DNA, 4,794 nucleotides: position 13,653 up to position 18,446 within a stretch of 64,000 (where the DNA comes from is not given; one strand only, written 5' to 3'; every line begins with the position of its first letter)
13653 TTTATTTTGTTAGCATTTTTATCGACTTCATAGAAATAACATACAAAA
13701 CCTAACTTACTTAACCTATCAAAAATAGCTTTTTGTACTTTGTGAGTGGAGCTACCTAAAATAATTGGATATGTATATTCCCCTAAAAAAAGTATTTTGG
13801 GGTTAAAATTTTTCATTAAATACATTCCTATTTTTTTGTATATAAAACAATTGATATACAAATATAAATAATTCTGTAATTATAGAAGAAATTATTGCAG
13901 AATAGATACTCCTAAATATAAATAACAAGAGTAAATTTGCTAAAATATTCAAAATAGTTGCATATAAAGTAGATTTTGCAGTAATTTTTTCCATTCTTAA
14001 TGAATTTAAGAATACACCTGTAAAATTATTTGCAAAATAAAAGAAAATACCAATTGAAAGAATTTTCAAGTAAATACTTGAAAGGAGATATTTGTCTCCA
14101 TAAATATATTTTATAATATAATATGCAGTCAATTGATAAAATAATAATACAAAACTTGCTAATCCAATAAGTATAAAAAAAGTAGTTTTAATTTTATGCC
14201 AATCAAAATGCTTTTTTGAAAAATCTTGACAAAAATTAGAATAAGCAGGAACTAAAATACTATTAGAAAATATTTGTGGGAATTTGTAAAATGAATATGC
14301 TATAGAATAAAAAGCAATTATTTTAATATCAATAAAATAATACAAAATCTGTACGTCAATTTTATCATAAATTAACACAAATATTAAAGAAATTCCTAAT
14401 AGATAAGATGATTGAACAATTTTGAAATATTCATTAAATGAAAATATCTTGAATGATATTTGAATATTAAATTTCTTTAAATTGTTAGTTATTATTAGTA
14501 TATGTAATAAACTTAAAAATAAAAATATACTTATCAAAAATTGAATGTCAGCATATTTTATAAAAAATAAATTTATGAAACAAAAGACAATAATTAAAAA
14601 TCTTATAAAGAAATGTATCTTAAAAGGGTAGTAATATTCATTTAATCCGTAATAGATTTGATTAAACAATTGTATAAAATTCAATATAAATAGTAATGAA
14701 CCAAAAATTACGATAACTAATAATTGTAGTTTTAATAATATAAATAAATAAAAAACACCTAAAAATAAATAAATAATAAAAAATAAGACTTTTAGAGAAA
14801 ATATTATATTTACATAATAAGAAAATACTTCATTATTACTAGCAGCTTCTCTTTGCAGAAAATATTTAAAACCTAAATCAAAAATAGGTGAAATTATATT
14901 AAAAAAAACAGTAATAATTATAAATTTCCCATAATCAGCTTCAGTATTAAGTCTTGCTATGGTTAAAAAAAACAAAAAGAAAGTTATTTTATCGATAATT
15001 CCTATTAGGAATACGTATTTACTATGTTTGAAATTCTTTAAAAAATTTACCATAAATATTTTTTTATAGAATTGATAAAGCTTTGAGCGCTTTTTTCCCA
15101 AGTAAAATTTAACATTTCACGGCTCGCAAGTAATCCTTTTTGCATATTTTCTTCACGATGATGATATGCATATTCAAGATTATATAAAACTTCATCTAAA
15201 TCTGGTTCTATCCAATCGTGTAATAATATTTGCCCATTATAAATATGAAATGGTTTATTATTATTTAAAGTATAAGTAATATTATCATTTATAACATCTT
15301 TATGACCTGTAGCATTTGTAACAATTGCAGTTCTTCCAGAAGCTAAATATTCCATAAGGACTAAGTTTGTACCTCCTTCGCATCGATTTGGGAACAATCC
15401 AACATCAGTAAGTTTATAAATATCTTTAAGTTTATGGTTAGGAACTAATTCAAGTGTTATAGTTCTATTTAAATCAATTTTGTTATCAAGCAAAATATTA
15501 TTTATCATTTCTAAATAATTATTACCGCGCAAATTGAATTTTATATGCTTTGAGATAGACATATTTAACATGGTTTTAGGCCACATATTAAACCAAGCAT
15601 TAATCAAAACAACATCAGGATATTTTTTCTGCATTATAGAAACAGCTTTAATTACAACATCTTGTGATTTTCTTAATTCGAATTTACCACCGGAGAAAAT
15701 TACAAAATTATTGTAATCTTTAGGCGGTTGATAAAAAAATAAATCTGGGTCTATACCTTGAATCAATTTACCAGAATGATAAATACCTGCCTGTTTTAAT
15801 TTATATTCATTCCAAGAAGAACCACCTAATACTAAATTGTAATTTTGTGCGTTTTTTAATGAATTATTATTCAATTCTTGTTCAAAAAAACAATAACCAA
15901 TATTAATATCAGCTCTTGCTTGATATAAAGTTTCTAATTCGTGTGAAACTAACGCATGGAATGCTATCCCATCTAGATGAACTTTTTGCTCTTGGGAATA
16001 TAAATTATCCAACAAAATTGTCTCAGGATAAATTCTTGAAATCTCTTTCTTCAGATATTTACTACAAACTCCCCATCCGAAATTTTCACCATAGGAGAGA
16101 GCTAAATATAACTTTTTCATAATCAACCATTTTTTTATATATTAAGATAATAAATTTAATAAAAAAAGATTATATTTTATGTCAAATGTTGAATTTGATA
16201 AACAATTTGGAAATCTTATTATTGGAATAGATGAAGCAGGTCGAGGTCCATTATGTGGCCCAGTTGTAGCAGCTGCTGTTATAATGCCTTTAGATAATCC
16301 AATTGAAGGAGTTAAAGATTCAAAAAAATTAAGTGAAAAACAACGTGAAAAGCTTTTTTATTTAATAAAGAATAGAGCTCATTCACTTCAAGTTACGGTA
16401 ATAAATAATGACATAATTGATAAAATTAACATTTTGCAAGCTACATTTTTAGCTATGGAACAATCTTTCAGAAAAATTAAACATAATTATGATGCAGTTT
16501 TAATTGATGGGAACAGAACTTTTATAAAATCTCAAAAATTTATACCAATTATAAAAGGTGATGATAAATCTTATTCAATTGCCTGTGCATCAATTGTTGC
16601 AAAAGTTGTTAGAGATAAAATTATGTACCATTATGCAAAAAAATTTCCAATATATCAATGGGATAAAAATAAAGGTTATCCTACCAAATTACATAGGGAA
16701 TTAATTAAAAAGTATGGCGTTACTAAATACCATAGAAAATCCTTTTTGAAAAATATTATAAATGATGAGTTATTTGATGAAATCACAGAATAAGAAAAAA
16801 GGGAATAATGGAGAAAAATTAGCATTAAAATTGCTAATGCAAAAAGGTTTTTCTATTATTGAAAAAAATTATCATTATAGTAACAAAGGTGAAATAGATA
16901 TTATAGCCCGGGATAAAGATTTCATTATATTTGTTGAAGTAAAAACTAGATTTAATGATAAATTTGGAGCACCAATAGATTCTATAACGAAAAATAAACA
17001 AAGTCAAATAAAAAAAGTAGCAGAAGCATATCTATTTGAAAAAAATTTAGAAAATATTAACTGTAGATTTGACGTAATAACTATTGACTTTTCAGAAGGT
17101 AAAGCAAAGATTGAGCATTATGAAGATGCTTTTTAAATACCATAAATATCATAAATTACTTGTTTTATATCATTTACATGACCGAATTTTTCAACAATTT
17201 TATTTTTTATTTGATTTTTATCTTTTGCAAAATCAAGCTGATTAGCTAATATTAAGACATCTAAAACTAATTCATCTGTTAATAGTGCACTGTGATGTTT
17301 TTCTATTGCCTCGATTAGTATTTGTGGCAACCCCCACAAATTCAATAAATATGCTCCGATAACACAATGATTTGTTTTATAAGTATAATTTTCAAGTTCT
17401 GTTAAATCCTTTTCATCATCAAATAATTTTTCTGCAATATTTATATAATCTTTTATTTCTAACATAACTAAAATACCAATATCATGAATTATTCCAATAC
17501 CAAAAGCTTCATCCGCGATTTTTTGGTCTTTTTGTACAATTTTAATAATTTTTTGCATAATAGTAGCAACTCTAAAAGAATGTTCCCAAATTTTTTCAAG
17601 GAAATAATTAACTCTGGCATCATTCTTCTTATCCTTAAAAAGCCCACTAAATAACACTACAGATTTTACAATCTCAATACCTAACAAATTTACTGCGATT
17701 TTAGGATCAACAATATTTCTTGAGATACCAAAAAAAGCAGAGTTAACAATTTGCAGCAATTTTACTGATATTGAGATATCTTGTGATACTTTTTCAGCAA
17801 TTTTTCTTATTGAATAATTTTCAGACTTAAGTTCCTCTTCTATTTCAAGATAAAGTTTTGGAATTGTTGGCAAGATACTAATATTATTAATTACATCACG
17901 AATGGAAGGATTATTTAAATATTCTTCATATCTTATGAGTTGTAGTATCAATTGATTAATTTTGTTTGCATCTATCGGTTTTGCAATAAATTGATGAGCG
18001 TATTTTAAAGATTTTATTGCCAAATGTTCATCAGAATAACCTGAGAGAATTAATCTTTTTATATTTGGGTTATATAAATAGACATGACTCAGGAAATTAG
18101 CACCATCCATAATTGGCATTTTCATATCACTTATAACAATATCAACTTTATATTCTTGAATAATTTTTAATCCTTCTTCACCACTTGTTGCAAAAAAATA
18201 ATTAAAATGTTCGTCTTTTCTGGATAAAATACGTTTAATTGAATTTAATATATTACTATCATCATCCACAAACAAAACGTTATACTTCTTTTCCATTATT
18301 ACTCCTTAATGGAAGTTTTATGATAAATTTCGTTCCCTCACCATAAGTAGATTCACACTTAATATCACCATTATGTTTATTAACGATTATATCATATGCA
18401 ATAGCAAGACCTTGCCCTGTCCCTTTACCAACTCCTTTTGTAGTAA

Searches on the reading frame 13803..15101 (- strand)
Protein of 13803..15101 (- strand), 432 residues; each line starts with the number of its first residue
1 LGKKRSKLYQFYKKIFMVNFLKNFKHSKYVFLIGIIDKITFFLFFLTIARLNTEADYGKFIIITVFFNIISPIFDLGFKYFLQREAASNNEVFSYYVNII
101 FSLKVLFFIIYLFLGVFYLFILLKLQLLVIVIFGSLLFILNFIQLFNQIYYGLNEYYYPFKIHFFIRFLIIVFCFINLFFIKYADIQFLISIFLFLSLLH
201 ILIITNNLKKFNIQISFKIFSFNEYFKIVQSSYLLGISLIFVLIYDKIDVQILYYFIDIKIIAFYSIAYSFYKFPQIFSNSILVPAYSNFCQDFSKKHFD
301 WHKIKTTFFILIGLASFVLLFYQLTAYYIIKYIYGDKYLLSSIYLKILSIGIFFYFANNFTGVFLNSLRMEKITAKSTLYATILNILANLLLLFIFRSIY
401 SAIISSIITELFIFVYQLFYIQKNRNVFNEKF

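Call 58: search_protein_families(library=pfam, proteins=[window:13803-15101:-], max_evalue=0.00001)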
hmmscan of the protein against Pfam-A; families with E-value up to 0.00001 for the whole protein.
window:13803-15101:- (432 aa): 1 family
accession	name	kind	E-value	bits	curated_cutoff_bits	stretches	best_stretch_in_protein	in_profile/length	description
PF01943.22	Polysacc_synt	-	1.9e-13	50.9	28.2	1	29-284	7-263/274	Polysaccharide biosynthesis protein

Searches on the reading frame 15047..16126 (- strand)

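Call 88: search_protein_families(library=pfam, proteins=[window:15047-16126:-], max_evalue=0.000001)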
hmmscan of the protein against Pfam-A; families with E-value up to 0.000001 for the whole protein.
window:15047-16126:- (359 aa): 2 families
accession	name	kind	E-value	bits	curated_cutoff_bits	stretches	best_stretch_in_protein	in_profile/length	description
PF00534.26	Glycos_transf_1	-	5.8e-09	36.2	26.4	1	135-284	10-136/172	Glycosyl transferases group 1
PF13692.12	Glyco_trans_1_4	-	3.4e-08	34.3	27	0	216-284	56-120/142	Glycosyl transferases group 1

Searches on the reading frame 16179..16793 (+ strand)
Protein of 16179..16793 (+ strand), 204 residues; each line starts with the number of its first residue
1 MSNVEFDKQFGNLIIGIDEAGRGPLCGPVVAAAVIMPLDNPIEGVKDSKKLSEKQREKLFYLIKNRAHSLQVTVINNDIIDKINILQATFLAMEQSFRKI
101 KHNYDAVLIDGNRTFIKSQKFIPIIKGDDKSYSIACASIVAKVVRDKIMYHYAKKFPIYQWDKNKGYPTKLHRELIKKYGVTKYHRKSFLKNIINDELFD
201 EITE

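Call 88: search_protein_families(library=pfam, proteins=[window:16179-16793:+], max_evalue=0.000001)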
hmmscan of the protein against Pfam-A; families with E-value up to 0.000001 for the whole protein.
window:16179-16793:+ (204 aa): 1 family
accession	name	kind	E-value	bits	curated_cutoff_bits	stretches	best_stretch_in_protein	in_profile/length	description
PF01351.25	RNase_HII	-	2.6e-43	148.7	25.8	1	15-190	1-197/199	Ribonuclease HII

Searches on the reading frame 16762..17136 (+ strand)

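Call 88: search_protein_families(library=pfam, proteins=[window:16762-17136:+], max_evalue=0.000001)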
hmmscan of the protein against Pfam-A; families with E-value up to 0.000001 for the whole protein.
window:16762-17136:+ (124 aa): 2 families
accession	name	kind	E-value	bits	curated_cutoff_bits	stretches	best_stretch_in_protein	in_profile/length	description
PF02021.23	UPF0102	-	3.1e-27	95.2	23.6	1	17-108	1-80/80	Uncharacterised protein family UPF0102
PF08378.17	NERD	-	3.1e-07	31.3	22.1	1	13-97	1-93/111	Nuclease-related domain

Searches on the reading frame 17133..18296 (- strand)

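Call 88: search_protein_families(library=pfam, proteins=[window:17133-18296:-], max_evalue=0.000001)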
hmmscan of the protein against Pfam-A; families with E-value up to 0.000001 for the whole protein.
window:17133-18296:- (387 aa): 2 families
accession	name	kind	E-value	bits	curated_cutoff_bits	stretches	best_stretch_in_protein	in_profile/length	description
PF08668.18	HDOD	-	1.8e-44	152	22.9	1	142-336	1-195/196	HDOD domain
PF00072.30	Response_reg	-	1.4e-20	73.9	30.2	1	7-117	1-110/111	Response regulator receiver domain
